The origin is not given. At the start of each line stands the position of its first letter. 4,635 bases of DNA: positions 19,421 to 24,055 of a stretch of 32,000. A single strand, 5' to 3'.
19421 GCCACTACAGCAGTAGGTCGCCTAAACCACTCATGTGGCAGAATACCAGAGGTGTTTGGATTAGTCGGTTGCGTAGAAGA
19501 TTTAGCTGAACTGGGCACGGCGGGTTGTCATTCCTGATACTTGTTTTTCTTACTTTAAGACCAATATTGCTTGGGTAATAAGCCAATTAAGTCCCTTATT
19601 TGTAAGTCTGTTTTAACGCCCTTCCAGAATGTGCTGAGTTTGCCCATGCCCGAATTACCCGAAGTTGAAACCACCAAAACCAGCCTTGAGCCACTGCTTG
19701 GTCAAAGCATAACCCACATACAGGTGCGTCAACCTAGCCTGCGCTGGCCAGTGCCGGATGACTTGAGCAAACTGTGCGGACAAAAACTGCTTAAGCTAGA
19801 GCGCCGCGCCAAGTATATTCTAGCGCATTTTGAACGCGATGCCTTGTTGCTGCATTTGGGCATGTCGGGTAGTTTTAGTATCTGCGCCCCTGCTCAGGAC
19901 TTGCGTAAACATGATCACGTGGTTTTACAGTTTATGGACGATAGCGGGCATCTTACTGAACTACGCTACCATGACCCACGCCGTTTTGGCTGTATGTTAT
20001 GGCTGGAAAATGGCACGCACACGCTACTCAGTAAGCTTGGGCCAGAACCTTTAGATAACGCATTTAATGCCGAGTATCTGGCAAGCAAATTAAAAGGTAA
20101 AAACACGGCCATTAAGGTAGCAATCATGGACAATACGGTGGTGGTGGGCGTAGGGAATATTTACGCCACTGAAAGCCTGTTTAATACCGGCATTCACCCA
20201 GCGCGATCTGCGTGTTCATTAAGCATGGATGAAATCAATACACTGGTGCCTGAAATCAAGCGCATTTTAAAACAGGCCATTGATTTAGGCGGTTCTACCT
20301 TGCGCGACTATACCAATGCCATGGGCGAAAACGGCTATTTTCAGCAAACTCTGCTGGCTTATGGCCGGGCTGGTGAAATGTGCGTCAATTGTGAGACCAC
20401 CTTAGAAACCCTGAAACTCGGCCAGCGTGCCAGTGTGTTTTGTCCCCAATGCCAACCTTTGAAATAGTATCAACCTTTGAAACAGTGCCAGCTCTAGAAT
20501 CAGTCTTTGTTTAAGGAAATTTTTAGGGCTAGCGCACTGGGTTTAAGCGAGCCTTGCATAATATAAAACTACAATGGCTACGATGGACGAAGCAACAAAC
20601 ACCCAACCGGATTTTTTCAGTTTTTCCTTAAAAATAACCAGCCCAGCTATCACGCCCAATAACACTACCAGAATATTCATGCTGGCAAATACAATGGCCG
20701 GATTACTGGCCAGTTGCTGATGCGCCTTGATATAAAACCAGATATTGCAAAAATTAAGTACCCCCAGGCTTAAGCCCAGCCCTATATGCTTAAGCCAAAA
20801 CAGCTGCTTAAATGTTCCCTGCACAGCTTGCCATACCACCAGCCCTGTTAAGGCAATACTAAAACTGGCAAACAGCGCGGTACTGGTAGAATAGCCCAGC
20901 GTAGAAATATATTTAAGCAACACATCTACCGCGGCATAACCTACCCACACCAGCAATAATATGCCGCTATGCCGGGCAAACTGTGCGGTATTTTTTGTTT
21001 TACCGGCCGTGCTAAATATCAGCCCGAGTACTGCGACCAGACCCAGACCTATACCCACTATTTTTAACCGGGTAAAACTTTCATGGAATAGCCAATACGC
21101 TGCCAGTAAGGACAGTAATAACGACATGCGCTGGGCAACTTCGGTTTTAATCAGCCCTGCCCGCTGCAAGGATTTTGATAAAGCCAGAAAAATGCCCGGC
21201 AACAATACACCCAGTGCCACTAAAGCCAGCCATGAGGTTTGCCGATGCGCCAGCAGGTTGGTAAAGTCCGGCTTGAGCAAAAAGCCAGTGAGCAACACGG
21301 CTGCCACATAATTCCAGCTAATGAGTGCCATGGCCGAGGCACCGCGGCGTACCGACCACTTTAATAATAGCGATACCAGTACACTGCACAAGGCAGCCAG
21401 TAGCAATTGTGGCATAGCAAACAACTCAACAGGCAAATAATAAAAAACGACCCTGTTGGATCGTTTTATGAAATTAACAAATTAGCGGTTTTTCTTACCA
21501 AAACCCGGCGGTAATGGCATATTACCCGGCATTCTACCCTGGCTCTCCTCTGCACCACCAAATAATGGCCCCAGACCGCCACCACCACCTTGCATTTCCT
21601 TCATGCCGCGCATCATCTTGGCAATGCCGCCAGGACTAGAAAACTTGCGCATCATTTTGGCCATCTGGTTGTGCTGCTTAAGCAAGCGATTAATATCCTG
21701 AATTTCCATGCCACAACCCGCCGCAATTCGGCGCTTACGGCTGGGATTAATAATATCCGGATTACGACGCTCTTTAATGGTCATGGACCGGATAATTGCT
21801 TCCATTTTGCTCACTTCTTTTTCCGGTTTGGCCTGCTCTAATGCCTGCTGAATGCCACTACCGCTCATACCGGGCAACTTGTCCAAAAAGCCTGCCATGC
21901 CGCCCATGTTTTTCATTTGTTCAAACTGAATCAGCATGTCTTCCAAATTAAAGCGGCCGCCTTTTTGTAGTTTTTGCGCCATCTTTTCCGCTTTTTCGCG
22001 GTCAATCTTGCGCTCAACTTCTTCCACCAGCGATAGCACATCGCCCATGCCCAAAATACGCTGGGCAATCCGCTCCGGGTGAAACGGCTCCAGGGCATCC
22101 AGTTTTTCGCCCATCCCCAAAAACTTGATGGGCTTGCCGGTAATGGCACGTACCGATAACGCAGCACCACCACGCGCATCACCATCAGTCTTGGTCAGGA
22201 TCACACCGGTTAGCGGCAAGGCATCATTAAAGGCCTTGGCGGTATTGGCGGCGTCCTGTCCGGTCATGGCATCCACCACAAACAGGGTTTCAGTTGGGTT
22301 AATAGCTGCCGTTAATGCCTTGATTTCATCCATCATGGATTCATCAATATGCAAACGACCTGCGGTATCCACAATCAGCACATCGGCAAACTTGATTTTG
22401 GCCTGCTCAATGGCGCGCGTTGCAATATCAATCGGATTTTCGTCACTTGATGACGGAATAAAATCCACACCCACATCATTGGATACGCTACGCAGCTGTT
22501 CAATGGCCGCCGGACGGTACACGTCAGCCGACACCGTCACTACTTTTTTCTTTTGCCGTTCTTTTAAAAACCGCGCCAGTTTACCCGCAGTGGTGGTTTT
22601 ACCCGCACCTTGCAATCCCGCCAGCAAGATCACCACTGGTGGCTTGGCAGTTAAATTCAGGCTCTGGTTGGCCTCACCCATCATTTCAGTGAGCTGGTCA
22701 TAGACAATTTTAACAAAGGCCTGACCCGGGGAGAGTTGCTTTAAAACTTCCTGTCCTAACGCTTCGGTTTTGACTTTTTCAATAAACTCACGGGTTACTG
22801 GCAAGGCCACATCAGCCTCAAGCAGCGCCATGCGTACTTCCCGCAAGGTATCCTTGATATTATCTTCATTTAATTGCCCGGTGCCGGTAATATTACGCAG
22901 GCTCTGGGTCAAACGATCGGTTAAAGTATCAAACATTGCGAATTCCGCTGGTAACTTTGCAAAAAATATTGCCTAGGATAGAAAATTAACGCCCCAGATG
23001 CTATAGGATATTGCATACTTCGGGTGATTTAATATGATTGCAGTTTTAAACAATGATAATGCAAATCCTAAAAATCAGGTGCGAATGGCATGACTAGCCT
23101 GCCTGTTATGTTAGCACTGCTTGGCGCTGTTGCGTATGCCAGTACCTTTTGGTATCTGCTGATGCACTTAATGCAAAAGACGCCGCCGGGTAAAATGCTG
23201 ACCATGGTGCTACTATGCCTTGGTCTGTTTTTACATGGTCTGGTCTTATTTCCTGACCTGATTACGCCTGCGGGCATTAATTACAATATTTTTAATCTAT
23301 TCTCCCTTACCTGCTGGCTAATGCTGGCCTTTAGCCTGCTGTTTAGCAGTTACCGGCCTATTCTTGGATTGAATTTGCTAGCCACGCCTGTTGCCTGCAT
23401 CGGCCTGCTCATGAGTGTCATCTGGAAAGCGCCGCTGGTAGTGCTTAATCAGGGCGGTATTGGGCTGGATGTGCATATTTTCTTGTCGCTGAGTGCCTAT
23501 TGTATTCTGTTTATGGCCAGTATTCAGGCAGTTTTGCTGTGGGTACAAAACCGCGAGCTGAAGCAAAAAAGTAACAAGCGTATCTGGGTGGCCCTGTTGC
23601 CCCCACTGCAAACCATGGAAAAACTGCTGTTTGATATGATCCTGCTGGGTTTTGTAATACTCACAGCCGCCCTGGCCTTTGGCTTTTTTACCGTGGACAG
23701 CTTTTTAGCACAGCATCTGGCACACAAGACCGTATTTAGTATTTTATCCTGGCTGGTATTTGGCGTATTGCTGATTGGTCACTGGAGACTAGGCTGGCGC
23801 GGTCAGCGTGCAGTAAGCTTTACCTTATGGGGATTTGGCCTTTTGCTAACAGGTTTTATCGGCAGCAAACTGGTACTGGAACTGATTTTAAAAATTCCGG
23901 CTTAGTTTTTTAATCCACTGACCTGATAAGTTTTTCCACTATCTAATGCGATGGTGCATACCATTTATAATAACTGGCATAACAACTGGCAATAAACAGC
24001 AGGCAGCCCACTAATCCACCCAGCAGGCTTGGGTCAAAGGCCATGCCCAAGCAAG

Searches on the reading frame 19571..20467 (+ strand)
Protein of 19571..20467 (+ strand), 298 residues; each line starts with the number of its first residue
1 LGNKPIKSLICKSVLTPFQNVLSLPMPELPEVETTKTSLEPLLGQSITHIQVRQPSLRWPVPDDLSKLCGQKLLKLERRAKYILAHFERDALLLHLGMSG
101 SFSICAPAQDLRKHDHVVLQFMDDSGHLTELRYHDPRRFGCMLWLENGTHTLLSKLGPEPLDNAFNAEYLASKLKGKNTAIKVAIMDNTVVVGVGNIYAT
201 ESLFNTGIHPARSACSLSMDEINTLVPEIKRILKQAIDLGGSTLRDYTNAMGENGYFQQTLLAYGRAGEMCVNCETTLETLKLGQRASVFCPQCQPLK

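Call 50: search_protein_families(library=pfam, proteins=[window:19571-20467:+], max_evalue=0.001)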
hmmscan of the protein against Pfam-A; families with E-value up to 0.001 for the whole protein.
window:19571-20467:+ (298 aa): 3 families
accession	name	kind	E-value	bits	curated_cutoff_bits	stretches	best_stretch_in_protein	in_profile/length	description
PF01149.29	Fapy_DNA_glyco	-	9.9e-32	110.5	25.5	1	26-142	1-117/117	Formamidopyrimidine-DNA glycosylase N-terminal domain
PF06831.19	H2TH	-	9e-30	103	34.7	1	156-246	1-91/93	Formamidopyrimidine-DNA glycosylase H2TH domain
PF06827.20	zf-FPG_IleRS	-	4.6e-09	36.4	21.3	1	268-296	1-29/30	Zinc finger found in FPG and IleRS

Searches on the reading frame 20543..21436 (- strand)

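Call 50: search_protein_families(library=pfam, proteins=[window:20543-21436:-], max_evalue=0.001)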
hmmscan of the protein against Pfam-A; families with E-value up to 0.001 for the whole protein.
window:20543-21436:- (297 aa): 1 family
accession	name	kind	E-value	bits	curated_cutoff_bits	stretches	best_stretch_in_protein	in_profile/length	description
PF00892.27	EamA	-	6.4e-15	56.1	28.2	2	10-140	6-134/135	EamA-like transporter family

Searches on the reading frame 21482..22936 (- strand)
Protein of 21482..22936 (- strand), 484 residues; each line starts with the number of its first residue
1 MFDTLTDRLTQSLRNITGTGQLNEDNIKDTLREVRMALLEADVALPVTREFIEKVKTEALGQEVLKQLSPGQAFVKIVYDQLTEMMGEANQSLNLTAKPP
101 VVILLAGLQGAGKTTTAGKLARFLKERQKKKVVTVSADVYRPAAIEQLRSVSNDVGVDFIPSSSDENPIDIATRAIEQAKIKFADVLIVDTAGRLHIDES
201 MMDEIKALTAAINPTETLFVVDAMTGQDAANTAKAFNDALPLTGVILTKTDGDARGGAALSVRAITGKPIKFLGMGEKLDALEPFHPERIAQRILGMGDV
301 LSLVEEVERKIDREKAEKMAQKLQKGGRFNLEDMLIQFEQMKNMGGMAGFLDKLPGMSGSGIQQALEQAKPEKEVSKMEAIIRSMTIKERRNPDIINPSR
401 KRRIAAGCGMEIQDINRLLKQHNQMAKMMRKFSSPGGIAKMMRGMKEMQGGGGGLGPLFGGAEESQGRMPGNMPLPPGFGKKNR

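Call 50: search_protein_families(library=pfam, proteins=[window:21482-22936:-], max_evalue=0.001)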
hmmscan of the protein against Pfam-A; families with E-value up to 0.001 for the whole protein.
window:21482-22936:- (484 aa): 10 families
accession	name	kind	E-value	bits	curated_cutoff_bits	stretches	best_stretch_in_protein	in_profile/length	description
PF00448.28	SRP54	-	2.6e-74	249.6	22.7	1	100-296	1-196/196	SRP54-type protein, GTPase domain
PF02978.25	SRP_SPB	-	2.4e-32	111.6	27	1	328-429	1-91/91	Signal peptide binding domain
PF02881.24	SRP54_N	-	1.7e-20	73.5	22.4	1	5-82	1-75/75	SRP54-type protein, helical bundle domain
PF06414.18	Zeta_toxin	-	3.3e-07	30.4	22.3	1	95-143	11-57/199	Zeta toxin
PF01656.29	CbiA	-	4.5e-06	27.1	25.4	1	110-256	9-89/125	CobQ/CobB/MinD/ParA nucleotide binding domain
PF13401.12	AAA_22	-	6.9e-06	26.8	27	1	102-211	7-110/130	AAA domain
PF19842.5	YqeC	-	0.00027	21.6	27.6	0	110-187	6-77/145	YqeC protein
PF02492.25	cobW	-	0.00033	20.7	20.7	0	102-251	2-154/180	CobW/HypB/UreG, nucleotide-binding domain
PF13604.12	AAA_30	-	0.00061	20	27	0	95-205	13-108/191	AAA domain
PF13191.12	AAA_16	-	0.00068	20.6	32.6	0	101-231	25-148/167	AAA ATPase domain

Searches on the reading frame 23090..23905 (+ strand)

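Call 50: search_protein_families(library=pfam, proteins=[window:23090-23905:+], max_evalue=0.001)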
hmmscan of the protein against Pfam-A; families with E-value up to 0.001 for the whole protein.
window:23090-23905:+ (271 aa): 1 family
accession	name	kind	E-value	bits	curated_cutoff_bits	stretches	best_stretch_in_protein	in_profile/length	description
PF01578.25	Cytochrom_C_asm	-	3e-22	79.8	29.9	1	44-266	8-211/212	Cytochrome C assembly protein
